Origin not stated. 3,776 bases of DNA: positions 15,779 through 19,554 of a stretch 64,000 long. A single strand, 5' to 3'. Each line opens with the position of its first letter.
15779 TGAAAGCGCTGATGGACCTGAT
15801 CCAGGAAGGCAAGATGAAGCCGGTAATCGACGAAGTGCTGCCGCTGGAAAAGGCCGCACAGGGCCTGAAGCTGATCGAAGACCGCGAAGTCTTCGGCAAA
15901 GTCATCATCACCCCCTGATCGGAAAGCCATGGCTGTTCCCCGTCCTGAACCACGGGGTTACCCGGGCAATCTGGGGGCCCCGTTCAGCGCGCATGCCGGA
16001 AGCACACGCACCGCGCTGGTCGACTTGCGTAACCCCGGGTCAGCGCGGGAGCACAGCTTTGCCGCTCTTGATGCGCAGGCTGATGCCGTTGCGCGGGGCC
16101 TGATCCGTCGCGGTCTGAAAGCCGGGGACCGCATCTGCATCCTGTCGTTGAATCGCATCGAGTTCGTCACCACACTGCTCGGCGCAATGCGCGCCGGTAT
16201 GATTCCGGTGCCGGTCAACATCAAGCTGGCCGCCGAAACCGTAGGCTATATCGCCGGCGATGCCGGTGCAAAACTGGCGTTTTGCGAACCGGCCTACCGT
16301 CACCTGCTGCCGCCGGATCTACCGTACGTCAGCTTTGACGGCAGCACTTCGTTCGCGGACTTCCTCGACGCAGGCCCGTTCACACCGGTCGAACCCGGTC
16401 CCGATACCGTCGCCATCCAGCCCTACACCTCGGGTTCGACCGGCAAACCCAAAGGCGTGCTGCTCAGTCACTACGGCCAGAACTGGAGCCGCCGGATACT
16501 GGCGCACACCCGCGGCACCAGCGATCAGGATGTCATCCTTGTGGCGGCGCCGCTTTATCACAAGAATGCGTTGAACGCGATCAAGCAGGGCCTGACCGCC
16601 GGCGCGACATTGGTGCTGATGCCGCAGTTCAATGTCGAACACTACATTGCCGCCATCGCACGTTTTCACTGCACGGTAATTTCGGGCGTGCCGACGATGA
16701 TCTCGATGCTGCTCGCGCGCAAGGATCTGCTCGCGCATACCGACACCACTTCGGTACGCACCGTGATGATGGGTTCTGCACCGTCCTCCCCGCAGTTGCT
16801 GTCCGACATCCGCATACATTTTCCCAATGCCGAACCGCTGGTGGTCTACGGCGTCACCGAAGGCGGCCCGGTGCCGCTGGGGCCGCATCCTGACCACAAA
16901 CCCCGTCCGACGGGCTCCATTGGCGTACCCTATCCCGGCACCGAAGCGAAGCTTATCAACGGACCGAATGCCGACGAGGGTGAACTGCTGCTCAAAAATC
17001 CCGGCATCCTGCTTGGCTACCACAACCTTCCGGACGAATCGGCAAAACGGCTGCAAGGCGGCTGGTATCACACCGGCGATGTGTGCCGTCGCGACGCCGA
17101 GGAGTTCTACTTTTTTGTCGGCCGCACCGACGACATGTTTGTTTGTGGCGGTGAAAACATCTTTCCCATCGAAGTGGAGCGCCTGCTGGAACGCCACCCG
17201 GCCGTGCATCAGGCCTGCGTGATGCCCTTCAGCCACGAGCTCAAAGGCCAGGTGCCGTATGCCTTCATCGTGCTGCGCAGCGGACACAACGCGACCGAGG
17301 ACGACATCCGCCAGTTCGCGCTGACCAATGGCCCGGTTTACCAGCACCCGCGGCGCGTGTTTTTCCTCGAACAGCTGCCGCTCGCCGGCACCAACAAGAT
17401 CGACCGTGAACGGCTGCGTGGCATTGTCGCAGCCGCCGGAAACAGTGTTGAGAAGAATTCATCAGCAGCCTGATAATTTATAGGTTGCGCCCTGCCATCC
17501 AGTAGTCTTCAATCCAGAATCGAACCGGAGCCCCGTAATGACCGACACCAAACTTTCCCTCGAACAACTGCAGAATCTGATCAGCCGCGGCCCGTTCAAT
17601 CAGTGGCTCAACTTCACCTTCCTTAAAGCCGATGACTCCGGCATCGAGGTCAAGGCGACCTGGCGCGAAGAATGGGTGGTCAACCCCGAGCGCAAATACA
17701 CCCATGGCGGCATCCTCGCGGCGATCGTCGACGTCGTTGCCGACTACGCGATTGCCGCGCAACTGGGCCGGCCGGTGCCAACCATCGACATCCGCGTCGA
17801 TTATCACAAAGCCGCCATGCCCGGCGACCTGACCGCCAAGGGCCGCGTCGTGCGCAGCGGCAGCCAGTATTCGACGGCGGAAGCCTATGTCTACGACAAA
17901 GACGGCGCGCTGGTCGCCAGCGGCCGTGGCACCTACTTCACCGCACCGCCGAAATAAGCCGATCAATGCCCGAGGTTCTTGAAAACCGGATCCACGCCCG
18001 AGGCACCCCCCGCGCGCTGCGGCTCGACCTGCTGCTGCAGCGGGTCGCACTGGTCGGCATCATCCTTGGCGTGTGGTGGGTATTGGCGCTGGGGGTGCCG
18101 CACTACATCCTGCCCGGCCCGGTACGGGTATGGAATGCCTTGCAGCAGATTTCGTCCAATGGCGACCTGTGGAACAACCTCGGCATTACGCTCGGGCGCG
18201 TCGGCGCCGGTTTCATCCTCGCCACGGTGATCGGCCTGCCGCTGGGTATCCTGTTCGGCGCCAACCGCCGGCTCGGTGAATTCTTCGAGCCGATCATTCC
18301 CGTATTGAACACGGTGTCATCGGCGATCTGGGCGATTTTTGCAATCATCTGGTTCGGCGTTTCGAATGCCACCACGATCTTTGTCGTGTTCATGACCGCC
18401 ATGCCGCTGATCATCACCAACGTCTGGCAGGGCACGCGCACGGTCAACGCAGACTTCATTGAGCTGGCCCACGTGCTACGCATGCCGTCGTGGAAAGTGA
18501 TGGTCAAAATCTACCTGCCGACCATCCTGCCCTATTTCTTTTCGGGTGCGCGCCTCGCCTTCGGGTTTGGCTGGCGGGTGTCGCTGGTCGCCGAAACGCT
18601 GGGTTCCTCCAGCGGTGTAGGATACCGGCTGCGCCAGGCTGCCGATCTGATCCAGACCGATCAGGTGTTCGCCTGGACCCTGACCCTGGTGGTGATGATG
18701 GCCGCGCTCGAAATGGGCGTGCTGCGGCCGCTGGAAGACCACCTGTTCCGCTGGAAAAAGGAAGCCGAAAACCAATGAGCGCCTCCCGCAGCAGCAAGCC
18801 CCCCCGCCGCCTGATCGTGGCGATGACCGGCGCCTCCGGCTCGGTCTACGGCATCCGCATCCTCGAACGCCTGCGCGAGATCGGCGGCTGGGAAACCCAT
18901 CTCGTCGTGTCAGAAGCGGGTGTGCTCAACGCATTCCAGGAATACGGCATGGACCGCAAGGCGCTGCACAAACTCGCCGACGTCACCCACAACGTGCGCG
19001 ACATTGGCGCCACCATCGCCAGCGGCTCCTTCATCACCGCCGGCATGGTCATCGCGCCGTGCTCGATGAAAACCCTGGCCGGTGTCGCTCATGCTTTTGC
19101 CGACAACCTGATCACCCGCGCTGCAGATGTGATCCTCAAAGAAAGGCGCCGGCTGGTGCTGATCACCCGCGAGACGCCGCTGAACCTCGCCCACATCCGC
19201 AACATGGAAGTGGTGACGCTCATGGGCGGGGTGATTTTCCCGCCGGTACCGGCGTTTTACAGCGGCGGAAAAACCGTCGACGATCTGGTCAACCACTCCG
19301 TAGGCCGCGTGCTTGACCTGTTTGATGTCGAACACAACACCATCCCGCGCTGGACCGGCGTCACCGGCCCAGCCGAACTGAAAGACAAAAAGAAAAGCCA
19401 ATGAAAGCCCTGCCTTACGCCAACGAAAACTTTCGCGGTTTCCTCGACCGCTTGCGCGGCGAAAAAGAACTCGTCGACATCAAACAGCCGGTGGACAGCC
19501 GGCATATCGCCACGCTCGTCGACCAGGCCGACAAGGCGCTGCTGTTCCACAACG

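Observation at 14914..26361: ubiX and a UbiD-family decarboxylase embedded inside an ABC-transporter operon alongside a CoA ligase and thioesterase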

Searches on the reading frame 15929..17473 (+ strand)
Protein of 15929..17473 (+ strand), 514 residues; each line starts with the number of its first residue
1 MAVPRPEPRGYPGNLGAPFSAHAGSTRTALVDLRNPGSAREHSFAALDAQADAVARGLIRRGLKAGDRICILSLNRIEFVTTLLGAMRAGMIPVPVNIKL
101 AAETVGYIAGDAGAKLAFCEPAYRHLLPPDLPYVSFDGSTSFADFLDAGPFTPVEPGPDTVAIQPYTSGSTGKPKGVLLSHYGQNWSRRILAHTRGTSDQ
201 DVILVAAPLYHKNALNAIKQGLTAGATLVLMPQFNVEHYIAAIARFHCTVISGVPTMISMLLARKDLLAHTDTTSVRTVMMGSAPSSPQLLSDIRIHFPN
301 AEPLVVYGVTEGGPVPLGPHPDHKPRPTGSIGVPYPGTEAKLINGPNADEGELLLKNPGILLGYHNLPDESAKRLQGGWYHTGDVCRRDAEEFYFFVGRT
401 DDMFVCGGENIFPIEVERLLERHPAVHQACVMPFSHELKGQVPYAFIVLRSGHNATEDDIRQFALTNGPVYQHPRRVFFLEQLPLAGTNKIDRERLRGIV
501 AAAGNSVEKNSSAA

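Call 4: search_protein_families(library=pfam, proteins=[window:15929-17473:+])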
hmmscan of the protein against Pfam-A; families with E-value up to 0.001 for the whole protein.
window:15929-17473:+ (514 aa): 2 families
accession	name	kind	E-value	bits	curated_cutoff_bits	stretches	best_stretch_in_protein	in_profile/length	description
PF00501.34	AMP-binding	-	1.4e-72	245.1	29.9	1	25-365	9-384/384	AMP-binding enzyme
PF13193.12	AMP-binding_C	-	2.5e-15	57.6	24.5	1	415-490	1-76/76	AMP-binding enzyme C-terminal domain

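Call 12: search_protein_families(library=ncbifam, proteins=[window:15929-17473:+])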
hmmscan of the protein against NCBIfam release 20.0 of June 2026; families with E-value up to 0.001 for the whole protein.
window:15929-17473:+ (514 aa): 108 families (the best 25 are shown)
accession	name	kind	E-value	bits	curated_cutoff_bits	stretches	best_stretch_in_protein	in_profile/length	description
NF004837.0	PRK06187.1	subfamily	1e-93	314.4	476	1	40-504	32-526/531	long-chain-fatty-acid--CoA ligase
NF009233.0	PRK12583.1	subfamily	2.3e-70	237.6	832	2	159-501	202-551/558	fatty acid CoA ligase family protein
NF005801.1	PRK07656.1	equivalog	1.1e-69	235.4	657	1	41-497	26-500/500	FadD3 family acyl-CoA ligase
NF005307.0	PRK06839.1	equivalog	1.4e-69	235.1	748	1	40-497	26-490/496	o-succinylbenzoate--CoA ligase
NF002966.0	PRK03640.1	equivalog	1.9e-69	234.5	556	1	40-498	26-478/483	o-succinylbenzoate--CoA ligase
NF052269.1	Staph_lig_FadD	equivalog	1.5e-68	231.3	650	1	27-500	16-493/499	long-chain-fatty-acid--CoA ligase FadD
NF004808.0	PRK06155.1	equivalog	1e-67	228.6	722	1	40-500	45-522/542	ATP-dependent acyl-CoA ligase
NF006182.0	PRK08316.1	subfamily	1.2e-67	228.6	663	1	39-499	34-516/523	fatty acyl-CoA synthetase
NF005857.1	PRK07786.1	exception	7.7e-65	219.3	733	1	41-497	34-509/513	fatty-acid--CoA ligase FadD5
NF005676.0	PRK07470.1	equivalog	5.4e-64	216.7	774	2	166-508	183-537/544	acyl-CoA synthetase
NF006572.0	PRK09088.1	equivalog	1.2e-62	212.2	696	1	19-502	9-489/491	acyl-CoA synthetase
NF006181.0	PRK08314.1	subfamily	1.3e-62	211.9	705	2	140-494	184-548/563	long-chain-fatty-acid--CoA ligase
NF005702.0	PRK07514.1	subfamily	4.3e-62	210.1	558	1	38-498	26-498/506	malonyl-CoA synthase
TIGR01923.1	menE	equivalog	2e-59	201.6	330.15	1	43-496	1-442/442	o-succinylbenzoate--CoA ligase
TIGR02262.1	benz_CoA_lig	subfamily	2.8e-59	201.2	375.25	1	39-497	28-506/508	benzoate-CoA ligase family protein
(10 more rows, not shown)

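Call 29: search_solved_structures(query=window:15929-17473:+, max_evalue=1e-40)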
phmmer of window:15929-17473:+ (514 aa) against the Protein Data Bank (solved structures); distinct sequences matched with E-value up to 1e-40: 30.
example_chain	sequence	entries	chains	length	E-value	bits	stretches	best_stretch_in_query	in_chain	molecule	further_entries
5bsw_A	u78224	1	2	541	2.5e-61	211.4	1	35-502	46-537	4-coumarate--CoA ligase 2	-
5bsm_A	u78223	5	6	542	6.6e-61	209.9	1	35-502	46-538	4-coumarate--CoA ligase 2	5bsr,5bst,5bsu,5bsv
5u95_A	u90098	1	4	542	4.5e-60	207.2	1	35-502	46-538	4-coumarate--CoA ligase 2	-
8wev_A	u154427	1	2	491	3.1e-57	197.8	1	34-496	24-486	Feruloyl-CoA Synthetase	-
8weu_A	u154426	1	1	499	3.3e-57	197.7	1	34-497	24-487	Fatty-acyl-CoA synthase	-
3a9u_A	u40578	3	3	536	4.2e-57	197.4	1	35-499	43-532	4-coumarate--CoA ligase | 4-coumarate:CoA ligase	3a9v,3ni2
8r2q_A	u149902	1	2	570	8.6e-53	183.2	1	44-512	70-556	Probable fatty-acid-CoA ligase FadD5 (Fatty-acid-CoA synthetase) (Fatty-acid-CoA synthase)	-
3tsy_A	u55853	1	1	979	5.2e-52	180.6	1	152-501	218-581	Fusion Protein 4-coumarate--CoA ligase 1, Resveratrol synthase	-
5x8f_A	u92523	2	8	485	1.4e-51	179.2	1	43-497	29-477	2-succinylbenzoate--CoA ligase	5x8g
5buq_A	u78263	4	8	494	9.3e-51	176.4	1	43-497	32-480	2-succinylbenzoate--CoA ligase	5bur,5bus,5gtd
3r44_A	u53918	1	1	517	1.3e-50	176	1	36-497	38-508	fatty acyl CoA synthetase FADD13 (FATTY-ACYL-CoA SYNTHETASE)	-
4gxq_A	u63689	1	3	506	4.2e-48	167.7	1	41-496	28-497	Malonyl CoA synthetase, Benzoate-CoA ligase Chimeric protein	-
5ie0_A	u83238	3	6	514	1.4e-47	165.9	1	53-494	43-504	Oxalate--CoA ligase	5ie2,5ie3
4gxr_A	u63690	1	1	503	1.4e-47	165.9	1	41-496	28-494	Malonyl CoA synthetase, Benzoate-CoA ligase Chimeric protein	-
4fuq_A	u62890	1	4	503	2e-47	165.5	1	41-497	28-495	Malonyl CoA synthetase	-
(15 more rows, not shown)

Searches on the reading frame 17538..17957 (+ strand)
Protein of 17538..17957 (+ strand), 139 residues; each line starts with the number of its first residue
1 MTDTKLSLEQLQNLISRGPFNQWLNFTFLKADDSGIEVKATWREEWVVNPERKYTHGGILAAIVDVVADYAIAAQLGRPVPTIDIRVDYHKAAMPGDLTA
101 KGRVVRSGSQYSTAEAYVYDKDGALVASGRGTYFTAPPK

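Call 4: search_protein_families(library=pfam, proteins=[window:17538-17957:+])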
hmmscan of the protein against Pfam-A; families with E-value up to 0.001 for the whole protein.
window:17538-17957:+ (139 aa): 3 families
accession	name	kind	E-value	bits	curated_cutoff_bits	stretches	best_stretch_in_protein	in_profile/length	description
PF03061.28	4HBT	-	5.6e-13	49.4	20.6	1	54-126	3-78/79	Thioesterase superfamily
PF20789.3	4HBT_3C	-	7.6e-06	26.6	24.1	1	52-130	54-135/140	Acyl-CoA thioesterase C-terminal domain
PF13622.12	4HBT_3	-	9.1e-06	26.3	24.3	1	55-132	11-81/83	Acyl-CoA thioesterase N-terminal domain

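Call 12: search_protein_families(library=ncbifam, proteins=[window:17538-17957:+])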
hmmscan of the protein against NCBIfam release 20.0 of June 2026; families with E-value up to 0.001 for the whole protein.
window:17538-17957:+ (139 aa): 3 families
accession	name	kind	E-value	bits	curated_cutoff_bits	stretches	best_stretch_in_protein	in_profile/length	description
TIGR00369.1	unchar_dom_1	domain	4.2e-20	72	36.6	1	20-133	2-115/117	hotdog fold thioesterase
NF008675.0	PRK11688.1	equivalog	4.2e-17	62.4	107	2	80-134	100-154/156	thioesterase family protein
TIGR02286.1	PaaD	equivalog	8.9e-05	22.7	118.9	1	27-133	7-111/114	hydroxyphenylacetyl-CoA thioesterase PaaI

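Call 36: search_solved_structures(query=window:17538-17957:+, max_evalue=0.0001)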
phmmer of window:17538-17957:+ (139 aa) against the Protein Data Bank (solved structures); distinct sequences matched with E-value up to 0.0001: 6.
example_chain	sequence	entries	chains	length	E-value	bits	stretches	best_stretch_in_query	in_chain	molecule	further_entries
3e29_A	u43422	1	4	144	2.6e-41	144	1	6-138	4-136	uncharacterized protein Q7WE92_BORBR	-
3e8p_A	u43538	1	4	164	1.2e-11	48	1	17-134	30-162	uncharacterized protein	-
3nwz_A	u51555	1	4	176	8.4e-07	32.3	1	48-135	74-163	BH2602 protein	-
3f1t_A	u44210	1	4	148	2.9e-06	30.5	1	8-96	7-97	uncharacterized protein Q9I3C8_PSEAE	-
1zki_A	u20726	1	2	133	2.2e-05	27.7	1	55-133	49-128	hypothetical protein PA5202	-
4ord_A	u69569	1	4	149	2.9e-05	27.3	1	55-133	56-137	Thioesterase Superfamily Member 2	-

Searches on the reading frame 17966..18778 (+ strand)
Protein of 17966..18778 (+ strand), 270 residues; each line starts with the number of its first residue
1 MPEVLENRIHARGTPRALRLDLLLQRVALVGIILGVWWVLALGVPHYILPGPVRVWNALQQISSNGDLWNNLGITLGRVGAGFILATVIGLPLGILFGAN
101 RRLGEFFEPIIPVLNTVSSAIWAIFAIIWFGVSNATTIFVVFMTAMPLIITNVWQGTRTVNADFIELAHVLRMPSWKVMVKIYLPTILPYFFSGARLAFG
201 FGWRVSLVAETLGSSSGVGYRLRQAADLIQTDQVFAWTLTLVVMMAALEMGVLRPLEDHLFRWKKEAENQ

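Call 4: search_protein_families(library=pfam, proteins=[window:17975-18778:+])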
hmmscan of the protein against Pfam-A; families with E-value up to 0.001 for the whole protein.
window:17975-18778:+ (267 aa): 1 family
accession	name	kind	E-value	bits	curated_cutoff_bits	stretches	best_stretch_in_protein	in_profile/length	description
PF00528.27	BPD_transp_1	-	1.5e-24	87.1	26.4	1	87-244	1-166/184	Binding-protein-dependent transport system inner membrane component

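Call 12: search_protein_families(library=ncbifam, proteins=[window:17966-18778:+])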
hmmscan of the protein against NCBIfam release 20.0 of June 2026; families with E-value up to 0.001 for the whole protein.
window:17966-18778:+ (270 aa): 12 families
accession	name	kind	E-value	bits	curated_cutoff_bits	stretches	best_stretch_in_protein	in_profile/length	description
NF040733.1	ABC_perm_U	equivalog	9.3e-42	143.2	295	1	23-265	8-250/251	ABC transporter permease subunit SaoP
TIGR01183.1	ntrB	equivalog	3.5e-31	108.5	209.05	1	70-234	17-181/202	nitrate ABC transporter permease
NF008470.0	PRK11365.1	equivalog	1.8e-28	99.6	347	1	30-264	19-253/263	aliphatic sulfonate ABC transporter permease SsuC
NF007545.0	PRK10160.1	equivalog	6.2e-28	98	342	1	25-266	26-273/275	taurine ABC transporter permease TauC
TIGR03416.1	ABC_choXWV_perm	equivalog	8.3e-14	51.7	363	1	52-246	69-261/267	choline ABC transporter permease subunit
NF008196.0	PRK10952.1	equivalog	4.2e-12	45.6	439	1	68-196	142-270/356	glycine betaine/L-proline ABC transporter permease ProW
TIGR01097.1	PhnE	equivalog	3.5e-09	36.5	216.7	1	62-250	51-242/252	phosphonate ABC transporter, permease protein PhnE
TIGR02141.1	modB_ABC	equivalog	3.3e-05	23.6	182.6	1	126-200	73-146/208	molybdate ABC transporter permease subunit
TIGR01581.1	Mo_ABC_porter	hypoth_equivalog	0.00012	21.6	210.3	0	123-199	92-168/225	ABC transporter permease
NF011691.0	PRK15111.1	equivalog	0.00045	19.9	379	1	83-192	103-217/296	putrescine export ABC transporter permease SapC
NF045474.1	Opp2C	equivalog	0.00074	19.2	300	1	75-193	42-162/236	nickel transporter permease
NF043080.1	MMSYN1_0166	equivalog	0.00092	18.2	370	1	84-190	114-221/307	oligopeptide ABC transporter permease OppC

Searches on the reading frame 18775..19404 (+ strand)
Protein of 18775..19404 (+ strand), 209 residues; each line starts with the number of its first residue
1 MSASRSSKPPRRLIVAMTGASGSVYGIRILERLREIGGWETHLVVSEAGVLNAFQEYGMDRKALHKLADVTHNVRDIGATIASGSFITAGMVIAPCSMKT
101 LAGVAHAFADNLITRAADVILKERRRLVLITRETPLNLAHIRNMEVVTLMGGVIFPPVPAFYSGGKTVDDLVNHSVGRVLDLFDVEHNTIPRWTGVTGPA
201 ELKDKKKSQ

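Call 4: search_protein_families(library=pfam, proteins=[window:18775-19404:+])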
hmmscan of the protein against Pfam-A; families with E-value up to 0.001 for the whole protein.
window:18775-19404:+ (209 aa): 1 family
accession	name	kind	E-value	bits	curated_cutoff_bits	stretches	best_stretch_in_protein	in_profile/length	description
PF02441.25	Flavoprotein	-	3.1e-38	131.4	22.7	1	12-182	2-161/162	Flavoprotein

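Call 12: search_protein_families(library=ncbifam, proteins=[window:18775-19404:+])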
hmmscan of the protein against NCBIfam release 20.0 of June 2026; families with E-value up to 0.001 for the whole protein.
window:18775-19404:+ (209 aa): 5 families
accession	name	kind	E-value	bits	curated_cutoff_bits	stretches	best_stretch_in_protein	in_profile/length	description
NF004685.0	PRK06029.1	subfamily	1.8e-80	269.5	188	1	11-195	2-186/187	UbiX family flavin prenyltransferase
NF041206.1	VdcB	exception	1.3e-73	246.6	290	1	12-195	1-184/184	non-oxidative hydroxyarylic acid decarboxylases subunit B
TIGR00421.1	ubiX_pad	subfamily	5.1e-67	225.1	108.9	1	12-193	1-181/181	UbiX family flavin prenyltransferase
NF041218.1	BagM_FevK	exception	5.4e-64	215.5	420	1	12-203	2-193/215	bagremycin/ferroverdin biosynthesis UbiX family decarboxylase BagM/FevK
TIGR02852.1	spore_dpaB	equivalog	9.1e-05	21.9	229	1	15-132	5-125/187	dipicolinate synthase subunit B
